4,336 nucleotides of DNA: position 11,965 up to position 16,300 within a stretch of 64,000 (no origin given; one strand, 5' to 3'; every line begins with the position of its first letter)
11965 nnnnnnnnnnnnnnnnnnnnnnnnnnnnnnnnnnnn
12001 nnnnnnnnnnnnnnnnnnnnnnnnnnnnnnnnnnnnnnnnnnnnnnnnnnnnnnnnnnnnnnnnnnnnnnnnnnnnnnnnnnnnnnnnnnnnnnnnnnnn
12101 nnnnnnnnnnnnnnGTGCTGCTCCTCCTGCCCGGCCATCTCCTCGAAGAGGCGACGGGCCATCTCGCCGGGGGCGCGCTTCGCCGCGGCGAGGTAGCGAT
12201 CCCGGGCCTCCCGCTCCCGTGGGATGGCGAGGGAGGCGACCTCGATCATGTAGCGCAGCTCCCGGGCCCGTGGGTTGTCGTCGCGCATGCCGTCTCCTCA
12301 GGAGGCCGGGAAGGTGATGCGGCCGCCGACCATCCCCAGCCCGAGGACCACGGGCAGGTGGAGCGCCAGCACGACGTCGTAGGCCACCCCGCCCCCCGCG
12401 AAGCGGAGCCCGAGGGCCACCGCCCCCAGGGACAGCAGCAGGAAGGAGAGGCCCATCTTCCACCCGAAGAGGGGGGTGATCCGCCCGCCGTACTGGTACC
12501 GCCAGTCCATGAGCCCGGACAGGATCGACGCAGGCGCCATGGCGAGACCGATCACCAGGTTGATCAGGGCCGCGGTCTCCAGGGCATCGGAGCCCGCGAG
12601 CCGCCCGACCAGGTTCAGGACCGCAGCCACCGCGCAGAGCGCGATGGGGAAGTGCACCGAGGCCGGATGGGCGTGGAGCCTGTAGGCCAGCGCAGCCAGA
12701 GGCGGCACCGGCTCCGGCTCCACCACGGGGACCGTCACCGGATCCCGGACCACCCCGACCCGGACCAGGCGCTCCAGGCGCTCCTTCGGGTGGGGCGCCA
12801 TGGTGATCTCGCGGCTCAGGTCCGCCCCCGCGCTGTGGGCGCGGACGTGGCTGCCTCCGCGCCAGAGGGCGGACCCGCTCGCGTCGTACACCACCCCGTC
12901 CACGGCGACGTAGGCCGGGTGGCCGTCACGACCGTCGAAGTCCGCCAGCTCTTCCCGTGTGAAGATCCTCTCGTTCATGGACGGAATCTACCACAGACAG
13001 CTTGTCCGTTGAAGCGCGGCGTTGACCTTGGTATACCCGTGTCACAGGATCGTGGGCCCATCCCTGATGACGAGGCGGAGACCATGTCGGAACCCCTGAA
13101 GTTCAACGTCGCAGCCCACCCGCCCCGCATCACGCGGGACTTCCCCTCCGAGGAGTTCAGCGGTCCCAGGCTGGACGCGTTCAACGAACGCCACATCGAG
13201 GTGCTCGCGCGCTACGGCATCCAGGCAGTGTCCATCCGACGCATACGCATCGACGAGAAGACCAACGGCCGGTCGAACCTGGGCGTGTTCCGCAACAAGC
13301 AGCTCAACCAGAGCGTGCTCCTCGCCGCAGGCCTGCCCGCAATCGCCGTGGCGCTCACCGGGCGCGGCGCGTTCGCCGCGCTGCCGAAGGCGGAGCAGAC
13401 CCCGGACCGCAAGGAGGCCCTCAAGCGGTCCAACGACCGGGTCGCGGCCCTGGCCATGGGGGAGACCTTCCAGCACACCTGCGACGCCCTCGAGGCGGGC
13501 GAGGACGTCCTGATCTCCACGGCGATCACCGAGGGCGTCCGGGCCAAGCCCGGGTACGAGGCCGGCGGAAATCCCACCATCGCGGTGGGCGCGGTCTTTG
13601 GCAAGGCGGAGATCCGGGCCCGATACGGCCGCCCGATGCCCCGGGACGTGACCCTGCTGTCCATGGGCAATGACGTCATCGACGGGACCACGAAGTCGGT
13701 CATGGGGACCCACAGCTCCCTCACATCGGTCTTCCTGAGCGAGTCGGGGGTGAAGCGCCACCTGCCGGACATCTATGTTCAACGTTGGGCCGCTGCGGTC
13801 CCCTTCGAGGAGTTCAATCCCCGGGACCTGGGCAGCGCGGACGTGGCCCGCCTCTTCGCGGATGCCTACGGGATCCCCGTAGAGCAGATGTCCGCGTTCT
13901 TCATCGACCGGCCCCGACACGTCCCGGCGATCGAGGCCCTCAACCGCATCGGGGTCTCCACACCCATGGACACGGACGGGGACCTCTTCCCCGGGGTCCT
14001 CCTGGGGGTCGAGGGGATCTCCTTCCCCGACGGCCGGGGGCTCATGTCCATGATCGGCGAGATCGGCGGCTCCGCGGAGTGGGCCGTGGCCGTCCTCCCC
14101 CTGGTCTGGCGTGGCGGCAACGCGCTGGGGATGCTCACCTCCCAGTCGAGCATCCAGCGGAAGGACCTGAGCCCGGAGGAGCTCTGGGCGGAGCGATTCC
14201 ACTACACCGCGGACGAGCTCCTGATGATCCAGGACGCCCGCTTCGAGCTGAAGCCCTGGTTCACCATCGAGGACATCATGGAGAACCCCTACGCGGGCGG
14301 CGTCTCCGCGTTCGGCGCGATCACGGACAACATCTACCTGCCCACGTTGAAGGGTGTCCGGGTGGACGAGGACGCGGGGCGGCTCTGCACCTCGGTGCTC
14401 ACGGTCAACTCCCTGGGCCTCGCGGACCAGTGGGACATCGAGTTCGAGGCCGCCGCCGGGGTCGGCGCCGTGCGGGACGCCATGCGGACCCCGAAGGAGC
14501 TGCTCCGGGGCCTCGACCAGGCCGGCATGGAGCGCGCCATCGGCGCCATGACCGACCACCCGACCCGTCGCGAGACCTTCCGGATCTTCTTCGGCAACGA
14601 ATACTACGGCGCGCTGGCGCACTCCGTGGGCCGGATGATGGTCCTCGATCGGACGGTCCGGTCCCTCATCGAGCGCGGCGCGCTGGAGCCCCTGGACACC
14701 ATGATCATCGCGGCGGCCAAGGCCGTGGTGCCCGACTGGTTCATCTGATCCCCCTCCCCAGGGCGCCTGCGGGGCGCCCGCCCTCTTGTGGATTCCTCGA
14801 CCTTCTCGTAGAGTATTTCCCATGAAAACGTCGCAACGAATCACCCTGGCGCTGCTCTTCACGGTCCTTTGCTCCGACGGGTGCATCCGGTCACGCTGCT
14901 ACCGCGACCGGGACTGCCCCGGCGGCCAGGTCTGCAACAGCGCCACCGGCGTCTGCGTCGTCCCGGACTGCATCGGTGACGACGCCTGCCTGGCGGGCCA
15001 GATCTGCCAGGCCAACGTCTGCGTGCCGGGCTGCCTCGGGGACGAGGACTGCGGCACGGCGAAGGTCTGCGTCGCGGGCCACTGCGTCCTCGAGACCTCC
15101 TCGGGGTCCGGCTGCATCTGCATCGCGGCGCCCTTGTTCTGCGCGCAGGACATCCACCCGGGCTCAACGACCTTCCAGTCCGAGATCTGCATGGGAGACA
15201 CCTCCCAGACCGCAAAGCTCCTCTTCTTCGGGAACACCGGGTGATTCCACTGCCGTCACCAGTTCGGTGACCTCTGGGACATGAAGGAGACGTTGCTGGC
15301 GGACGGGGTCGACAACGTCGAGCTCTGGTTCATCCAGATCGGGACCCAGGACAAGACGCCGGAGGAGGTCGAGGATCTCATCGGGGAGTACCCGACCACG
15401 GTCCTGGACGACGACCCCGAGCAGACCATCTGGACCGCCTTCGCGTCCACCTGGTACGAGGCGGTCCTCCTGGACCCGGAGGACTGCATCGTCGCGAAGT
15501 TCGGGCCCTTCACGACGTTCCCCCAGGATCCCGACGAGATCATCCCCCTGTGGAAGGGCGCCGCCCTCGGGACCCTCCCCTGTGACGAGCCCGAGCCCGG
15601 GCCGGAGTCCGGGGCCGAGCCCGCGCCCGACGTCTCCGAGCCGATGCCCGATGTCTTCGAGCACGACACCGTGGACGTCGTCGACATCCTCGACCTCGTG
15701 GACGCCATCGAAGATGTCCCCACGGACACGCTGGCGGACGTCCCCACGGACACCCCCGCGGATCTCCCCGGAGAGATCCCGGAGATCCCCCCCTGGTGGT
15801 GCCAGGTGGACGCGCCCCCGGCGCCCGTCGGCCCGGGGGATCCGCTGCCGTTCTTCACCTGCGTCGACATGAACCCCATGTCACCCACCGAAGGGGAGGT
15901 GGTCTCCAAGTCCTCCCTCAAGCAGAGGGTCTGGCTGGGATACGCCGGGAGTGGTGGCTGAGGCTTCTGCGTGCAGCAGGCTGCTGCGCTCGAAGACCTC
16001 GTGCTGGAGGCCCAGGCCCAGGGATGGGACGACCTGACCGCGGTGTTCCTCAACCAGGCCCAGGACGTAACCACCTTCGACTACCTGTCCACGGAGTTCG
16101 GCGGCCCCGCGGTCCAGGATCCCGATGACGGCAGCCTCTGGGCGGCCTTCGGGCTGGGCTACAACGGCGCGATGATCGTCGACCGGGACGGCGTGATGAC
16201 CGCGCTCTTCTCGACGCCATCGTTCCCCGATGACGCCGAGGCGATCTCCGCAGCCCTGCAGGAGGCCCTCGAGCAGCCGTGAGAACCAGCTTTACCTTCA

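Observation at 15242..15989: Two hairpins at SECIS-like spacing (9-10 nt) downstream of each in-frame TGA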

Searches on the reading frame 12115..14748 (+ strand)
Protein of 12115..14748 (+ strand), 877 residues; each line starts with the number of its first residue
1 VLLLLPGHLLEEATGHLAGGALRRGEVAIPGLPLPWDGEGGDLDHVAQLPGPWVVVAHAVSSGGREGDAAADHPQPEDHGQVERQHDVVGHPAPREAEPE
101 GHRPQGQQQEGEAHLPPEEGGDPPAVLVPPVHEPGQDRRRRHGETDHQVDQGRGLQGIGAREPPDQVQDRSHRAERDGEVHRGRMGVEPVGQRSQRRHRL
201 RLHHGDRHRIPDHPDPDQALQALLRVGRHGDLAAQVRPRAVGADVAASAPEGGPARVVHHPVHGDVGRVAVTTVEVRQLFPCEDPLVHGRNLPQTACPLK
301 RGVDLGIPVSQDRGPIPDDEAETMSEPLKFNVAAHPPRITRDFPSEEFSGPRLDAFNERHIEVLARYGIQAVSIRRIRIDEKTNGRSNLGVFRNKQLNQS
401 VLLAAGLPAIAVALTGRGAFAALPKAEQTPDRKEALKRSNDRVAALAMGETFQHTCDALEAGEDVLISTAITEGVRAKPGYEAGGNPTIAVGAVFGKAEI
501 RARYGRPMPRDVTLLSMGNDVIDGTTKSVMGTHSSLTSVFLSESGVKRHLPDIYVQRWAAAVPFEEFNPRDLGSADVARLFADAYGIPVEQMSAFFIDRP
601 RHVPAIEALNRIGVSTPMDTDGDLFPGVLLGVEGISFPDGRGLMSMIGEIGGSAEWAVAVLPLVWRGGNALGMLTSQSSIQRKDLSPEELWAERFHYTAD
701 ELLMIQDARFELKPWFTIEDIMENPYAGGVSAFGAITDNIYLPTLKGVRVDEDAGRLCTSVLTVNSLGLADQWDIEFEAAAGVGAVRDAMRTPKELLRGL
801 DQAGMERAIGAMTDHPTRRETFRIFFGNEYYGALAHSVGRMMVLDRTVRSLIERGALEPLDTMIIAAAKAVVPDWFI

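Call 7: search_protein_families(library=pfam, max_evalue=1, proteins=[window:12115-14748:+])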
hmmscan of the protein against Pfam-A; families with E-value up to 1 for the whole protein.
window:12115-14748:+ (877 aa): 1 family
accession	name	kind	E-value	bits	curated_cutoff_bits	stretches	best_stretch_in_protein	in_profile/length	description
PF03320.18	FBPase_glpX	-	1.8e-11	43.9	27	1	520-710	83-265/307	Bacterial fructose-1,6-bisphosphatase, glpX-encoded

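Call 8: search_protein_families(library=ncbifam, max_evalue=1, proteins=[window:12115-14748:+])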
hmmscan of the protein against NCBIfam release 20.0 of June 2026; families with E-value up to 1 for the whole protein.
window:12115-14748:+ (877 aa): 1 family
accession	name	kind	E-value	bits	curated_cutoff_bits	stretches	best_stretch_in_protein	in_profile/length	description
TIGR00330.1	glpX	equivalog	1.6e-07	30.8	259.3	1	516-677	81-235/334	class II fructose-bisphosphatase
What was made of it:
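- The closest curated family is annotated as a selenoprotein family (call 8).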

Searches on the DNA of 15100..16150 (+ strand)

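Call 20: search_rna_families(source=window, start=15100, end=16150, threshold=evalue, max_evalue=10)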
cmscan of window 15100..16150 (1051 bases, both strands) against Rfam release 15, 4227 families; matches with E-value up to 10: 3.
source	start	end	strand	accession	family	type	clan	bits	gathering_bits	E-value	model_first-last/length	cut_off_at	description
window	15565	15596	+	RF00784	mir-486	Gene; miRNA;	-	14.4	69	4.9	19-50/68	no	mir-486 microRNA precursor family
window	16119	16150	-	RF03023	rpfG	Gene; sRNA;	-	13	75.9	7.1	54-85/85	5'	rpfG RNA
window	15487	15550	-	RF01127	sR42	Gene; snRNA; snoRNA; CD-box;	-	12.1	38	4.9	1-63/63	no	Small nucleolar RNA sR42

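Call 58: build_rna_model(alignment_id=A4, structure=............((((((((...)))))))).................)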
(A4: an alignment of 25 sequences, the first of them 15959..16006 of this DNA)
Model R1 built from alignment A4 (25 sequences, 48 columns); structure: as given.
model positions 48; base pairs 8; branch points 0; effective number of sequences 25; information 0.971 bits per position. Calibrated on 0.2 Mb of random sequence (short: E-values are rough).
structure used (alignment columns):
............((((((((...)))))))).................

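Call 59: search_with_rna_model(model_id=R1, source=window, filters=off, max_evalue=10)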
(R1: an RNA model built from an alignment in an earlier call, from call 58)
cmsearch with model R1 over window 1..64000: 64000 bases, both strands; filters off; matches with E-value up to 10: 48.
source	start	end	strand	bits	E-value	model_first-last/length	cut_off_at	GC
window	15959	16006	+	59.2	1.3e-14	1-48/48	no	0.65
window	15242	15289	+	52.6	9.1e-13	1-48/48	no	0.56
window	54301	54358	+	16.8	0.0085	1-48/48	no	0.66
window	14249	14283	+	14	0.05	1-48/48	no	0.54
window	19144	19192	-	13.6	0.064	1-48/48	no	0.76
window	13686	13723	-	12.2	0.16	1-48/48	no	0.63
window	10006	10031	-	12.1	0.17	1-48/48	no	0.62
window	26185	26218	+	11.2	0.3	1-48/48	no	0.62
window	5845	5870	-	10.6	0.44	1-48/48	no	0.54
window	2120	2175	+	10.6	0.45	1-48/48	no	0.61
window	1016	1061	-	10.2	0.58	1-48/48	no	0.63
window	15973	15987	-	10.1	0.62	15-29/48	no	0.73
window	9538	9563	-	9.6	0.84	1-48/48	no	0.58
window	18025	18070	+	9.4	0.95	1-48/48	no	0.59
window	34458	34496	+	9.1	1.2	11-48/48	no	0.67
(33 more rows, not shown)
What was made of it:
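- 15255..15271 (+): SECIS hairpin 1: stem 15255-15260 with 15266-15271 (6 bp), loop AGUUC at 15261-15265. The loop starts 16 nt after the UGA. CM R1 scores it 52.6 bits (call 59).
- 15971..15989 (+): SECIS hairpin 2: stem 15971-15978 with 15982-15989 (8 bp, one U.G), loop GGC at 15979-15981. The loop starts 17 nt after the UGA. CM R1 scores it 59.2 bits (call 59).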

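Call 60: search_with_rna_model(model_id=R1, sources=[L001, L003, L004, L006, L007, L008, L009, L010, L011, L012, L013, L014, L015, L016, L017, L018, L019, L020, L021, L022, L023], filters=off, max_evalue=1)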
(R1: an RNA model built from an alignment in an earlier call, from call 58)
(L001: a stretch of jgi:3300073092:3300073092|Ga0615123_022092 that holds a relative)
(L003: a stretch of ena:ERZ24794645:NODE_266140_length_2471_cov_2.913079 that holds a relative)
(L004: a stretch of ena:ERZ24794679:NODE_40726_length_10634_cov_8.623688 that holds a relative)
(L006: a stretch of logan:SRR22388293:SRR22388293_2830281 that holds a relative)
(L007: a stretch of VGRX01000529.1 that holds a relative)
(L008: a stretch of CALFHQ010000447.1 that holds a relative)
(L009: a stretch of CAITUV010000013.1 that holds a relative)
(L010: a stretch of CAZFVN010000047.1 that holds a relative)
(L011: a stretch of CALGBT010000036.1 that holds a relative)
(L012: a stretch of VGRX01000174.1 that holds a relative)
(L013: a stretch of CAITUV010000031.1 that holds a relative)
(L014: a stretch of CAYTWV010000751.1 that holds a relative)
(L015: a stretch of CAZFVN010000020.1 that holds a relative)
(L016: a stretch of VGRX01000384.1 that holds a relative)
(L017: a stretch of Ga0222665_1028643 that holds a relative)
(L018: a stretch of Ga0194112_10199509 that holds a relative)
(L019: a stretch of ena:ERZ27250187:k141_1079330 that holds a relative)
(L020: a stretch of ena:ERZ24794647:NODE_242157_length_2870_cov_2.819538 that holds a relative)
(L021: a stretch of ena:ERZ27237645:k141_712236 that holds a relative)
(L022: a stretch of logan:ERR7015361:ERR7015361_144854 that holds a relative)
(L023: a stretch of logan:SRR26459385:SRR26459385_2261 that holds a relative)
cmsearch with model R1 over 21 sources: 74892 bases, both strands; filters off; matches with E-value up to 1: 41.
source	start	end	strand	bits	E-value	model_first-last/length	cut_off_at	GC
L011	2663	2710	+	61.3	4e-15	1-48/48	no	0.67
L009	3617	3664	+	60.8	5.3e-15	1-48/48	no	0.6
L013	2240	2287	+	58.9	1.9e-14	1-48/48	no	0.67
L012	226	273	+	58.9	1.9e-14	1-48/48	no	0.67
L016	407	454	+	58.9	1.9e-14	1-48/48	no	0.62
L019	2252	2299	+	57.8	3.6e-14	1-48/48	no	0.58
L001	3694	3741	+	57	6.1e-14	1-48/48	no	0.62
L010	3647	3694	+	54.4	3.3e-13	1-48/48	no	0.62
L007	2856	2903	+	54.4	3.3e-13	1-48/48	no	0.58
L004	2274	2321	+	52.6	1e-12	1-48/48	no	0.54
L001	2935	2982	+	52.1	1.4e-12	1-48/48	no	0.54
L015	2630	2677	+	51.5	2.2e-12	1-48/48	no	0.62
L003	2380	2427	+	51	3e-12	1-48/48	no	0.65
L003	1639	1686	+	50.5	4.1e-12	1-48/48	no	0.54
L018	1232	1279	+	49.7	6.5e-12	1-48/48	no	0.58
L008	3665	3712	+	48.7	1.3e-11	1-48/48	no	0.6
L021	2246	2293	+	48.7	1.3e-11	1-48/48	no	0.58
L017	757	804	+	48.2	1.7e-11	1-48/48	no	0.52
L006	1412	1459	+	46.7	4.6e-11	1-48/48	no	0.58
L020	2189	2236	+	44.9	1.4e-10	1-48/48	no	0.69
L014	1945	1992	+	44.3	2.1e-10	1-48/48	no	0.54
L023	1774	1821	+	44.3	2.1e-10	1-48/48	no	0.67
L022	1446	1493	+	43.2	4.3e-10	1-48/48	no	0.58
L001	1702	1750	-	18.1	0.0042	1-48/48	no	0.71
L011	2675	2693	-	14.7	0.036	13-31/48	no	0.79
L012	238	256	-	14.7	0.036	13-31/48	no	0.79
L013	2252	2270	-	14.7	0.036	13-31/48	no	0.79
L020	2201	2219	-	13.3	0.09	13-31/48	no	0.79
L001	1955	1989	+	12.2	0.19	1-48/48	no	0.54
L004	5057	5105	+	12.1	0.19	1-48/48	no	0.73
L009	3630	3646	-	12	0.21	14-30/48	no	0.65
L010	3660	3676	-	12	0.21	14-30/48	no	0.65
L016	420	436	-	12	0.21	14-30/48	no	0.65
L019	2265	2281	-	12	0.21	14-30/48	no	0.65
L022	1459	1475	-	12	0.21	14-30/48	no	0.65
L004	749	786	-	10.8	0.45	1-48/48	no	0.63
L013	4351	4382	-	10.6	0.52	1-48/48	no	0.59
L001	3708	3722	-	10.1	0.72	15-29/48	no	0.73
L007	3151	3188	+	9.7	0.9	1-48/48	no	0.66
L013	2406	2443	+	9.7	0.91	1-48/48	no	0.68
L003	93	130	-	9.7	0.95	1-48/48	no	0.68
